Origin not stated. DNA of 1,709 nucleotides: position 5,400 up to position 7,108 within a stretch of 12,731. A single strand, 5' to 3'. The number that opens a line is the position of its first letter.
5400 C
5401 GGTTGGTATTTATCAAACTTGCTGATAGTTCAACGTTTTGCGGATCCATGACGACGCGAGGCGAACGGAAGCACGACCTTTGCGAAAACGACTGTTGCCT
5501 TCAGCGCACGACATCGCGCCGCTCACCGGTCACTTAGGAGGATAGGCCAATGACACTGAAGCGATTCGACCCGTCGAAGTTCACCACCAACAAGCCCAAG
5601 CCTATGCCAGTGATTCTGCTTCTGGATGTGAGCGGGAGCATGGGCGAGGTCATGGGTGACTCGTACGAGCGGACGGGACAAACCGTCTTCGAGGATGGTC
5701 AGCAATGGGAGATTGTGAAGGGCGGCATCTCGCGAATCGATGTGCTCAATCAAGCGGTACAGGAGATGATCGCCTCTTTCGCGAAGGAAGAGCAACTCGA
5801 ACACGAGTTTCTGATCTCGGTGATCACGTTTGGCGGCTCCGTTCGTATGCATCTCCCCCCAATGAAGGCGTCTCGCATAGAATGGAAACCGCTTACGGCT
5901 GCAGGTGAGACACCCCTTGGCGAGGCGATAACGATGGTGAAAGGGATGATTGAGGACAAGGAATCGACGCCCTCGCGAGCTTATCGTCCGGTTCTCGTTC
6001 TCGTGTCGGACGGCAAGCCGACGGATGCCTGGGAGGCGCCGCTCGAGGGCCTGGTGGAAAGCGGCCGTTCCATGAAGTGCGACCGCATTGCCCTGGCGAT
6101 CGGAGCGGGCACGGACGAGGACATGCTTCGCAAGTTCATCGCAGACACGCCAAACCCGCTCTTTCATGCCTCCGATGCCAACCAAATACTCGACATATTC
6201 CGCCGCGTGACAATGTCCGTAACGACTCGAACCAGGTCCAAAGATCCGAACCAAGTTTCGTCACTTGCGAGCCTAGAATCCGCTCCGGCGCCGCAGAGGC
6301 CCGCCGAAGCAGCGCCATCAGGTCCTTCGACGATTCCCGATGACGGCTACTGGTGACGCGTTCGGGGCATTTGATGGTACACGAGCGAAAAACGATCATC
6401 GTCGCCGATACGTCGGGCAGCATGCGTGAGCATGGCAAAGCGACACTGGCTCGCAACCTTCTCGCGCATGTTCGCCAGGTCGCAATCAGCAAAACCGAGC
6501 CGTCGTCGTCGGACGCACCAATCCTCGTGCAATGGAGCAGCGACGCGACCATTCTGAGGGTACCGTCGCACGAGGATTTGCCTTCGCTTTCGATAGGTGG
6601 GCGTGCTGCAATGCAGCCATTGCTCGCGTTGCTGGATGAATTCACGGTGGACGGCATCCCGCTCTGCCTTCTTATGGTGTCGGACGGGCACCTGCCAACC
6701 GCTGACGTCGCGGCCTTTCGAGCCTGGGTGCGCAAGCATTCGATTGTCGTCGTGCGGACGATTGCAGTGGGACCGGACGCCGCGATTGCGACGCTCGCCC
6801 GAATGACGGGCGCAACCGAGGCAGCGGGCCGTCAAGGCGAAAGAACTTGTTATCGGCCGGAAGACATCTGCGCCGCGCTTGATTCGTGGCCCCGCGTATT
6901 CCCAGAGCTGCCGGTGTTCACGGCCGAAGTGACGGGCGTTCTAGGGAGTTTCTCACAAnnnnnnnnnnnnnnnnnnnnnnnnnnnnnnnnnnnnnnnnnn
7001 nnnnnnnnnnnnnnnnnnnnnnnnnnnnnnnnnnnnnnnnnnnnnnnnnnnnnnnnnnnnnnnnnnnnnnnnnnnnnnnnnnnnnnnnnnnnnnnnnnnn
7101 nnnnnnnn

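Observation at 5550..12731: Translationally coupled vWA - vWA - Ser/Thr kinase - SF1 helicase - (wHTH?) cassette: candidate undescribed conflict/defence system related to, but distinct from, the TerY-P triad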

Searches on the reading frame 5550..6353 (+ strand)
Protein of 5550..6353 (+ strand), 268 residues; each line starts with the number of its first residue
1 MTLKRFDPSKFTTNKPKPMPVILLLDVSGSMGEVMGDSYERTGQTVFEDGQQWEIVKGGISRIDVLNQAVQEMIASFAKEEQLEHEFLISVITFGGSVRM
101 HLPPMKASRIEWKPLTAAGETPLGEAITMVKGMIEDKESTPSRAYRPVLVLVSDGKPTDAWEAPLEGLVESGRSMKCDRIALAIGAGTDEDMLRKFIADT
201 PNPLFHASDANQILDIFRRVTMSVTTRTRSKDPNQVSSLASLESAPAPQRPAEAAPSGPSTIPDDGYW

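Call 8: search_protein_families(library=pfam, proteins=[window:5550-6353:+], max_evalue=0.1)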
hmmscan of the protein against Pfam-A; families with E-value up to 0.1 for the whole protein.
window:5550-6353:+ (268 aa): 3 families
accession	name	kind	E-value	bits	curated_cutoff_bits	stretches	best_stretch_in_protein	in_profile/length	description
PF13519.12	VWA_2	-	4.7e-09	37.3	27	1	21-156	1-107/107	von Willebrand factor type A domain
PF00092.34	VWA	-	6.7e-09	36.6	23.8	1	22-218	3-173/174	von Willebrand factor type A domain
PF05762.20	VWA_CoxE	-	0.0044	16.9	26.4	0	14-33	52-71/222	VWA domain containing CoxE-like protein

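Call 9: search_protein_families(library=padloc, proteins=[window:5550-6353:+], max_evalue=0.1)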
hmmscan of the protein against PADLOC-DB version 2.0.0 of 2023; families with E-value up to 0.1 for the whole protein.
window:5550-6353:+ (268 aa): 1 family
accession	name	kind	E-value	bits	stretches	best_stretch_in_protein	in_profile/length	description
PDLC02224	TerY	-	0.00011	19.8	0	112-160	126-174/277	-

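Call 52: find_encoding_contigs(protein=window:5550-6353:+, flank=10000, max_places=4)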
Protein window:5550-6353:+ (268 aa): 1 contig read that carries it; 1 place shown.
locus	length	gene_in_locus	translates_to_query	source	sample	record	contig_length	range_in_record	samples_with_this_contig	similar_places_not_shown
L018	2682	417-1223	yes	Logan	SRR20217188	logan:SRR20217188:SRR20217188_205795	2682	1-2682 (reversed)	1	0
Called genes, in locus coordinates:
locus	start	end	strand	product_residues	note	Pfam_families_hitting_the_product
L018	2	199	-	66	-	?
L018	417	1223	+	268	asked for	PF00092:VWA, PF13519:VWA_2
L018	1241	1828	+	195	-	-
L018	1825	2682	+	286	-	?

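Call 65: list_cluster_members(proteins=[P0124, window:5550-6353:+, P0125, P0001])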
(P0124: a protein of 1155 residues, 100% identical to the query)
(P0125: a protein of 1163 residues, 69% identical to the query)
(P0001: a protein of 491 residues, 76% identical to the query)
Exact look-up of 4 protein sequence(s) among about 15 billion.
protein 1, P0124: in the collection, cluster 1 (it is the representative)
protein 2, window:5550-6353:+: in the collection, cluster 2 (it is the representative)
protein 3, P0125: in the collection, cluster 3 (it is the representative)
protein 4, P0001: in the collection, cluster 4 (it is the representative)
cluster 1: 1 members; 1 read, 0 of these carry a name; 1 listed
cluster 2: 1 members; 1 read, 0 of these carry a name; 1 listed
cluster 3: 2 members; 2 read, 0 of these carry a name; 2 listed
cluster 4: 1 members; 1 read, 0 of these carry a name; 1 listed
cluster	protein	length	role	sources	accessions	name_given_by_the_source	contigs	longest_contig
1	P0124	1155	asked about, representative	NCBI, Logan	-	-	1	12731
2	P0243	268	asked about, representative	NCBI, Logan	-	-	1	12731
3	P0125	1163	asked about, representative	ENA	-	-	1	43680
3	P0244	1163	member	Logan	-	-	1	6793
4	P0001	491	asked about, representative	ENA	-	-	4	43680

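Call 94: search_protein_families(library=ncbifam, proteins=[window:5550-6353:+], max_evalue=0.01)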
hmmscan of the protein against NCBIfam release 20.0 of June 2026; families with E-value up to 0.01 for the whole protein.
window:5550-6353:+ (268 aa): 1 family
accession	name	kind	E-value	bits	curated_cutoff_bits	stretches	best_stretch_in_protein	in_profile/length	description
TIGR02442.1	Cob-chelat-sub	hypoth_equivalog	0.00017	20.2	779.45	1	89-158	512-584/641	putative cobaltochelatase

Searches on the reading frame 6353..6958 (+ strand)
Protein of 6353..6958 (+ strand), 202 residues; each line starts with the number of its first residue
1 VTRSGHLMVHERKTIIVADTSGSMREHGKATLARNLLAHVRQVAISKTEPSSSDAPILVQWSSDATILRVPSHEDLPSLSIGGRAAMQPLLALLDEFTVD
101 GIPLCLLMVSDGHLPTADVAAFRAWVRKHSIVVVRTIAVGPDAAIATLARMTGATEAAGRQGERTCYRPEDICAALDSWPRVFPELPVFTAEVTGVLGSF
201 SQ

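Call 8: search_protein_families(library=pfam, proteins=[window:6353-6958:+], max_evalue=0.1)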
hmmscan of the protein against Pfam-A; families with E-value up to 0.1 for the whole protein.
window:6353-6958:+ (202 aa): 1 family
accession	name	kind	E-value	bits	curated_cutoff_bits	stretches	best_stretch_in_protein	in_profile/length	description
PF13519.12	VWA_2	-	0.087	13.9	27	0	14-71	1-55/107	von Willebrand factor type A domain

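Call 9: search_protein_families(library=padloc, proteins=[window:6353-6958:+], max_evalue=0.1)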
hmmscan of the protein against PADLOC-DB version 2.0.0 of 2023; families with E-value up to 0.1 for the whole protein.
window:6353-6958:+ (202 aa): 0 families

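Call 94: search_protein_families(library=ncbifam, proteins=[window:6353-6958:+], max_evalue=0.01)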
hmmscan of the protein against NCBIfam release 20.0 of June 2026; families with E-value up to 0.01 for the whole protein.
window:6353-6958:+ (202 aa): 0 families
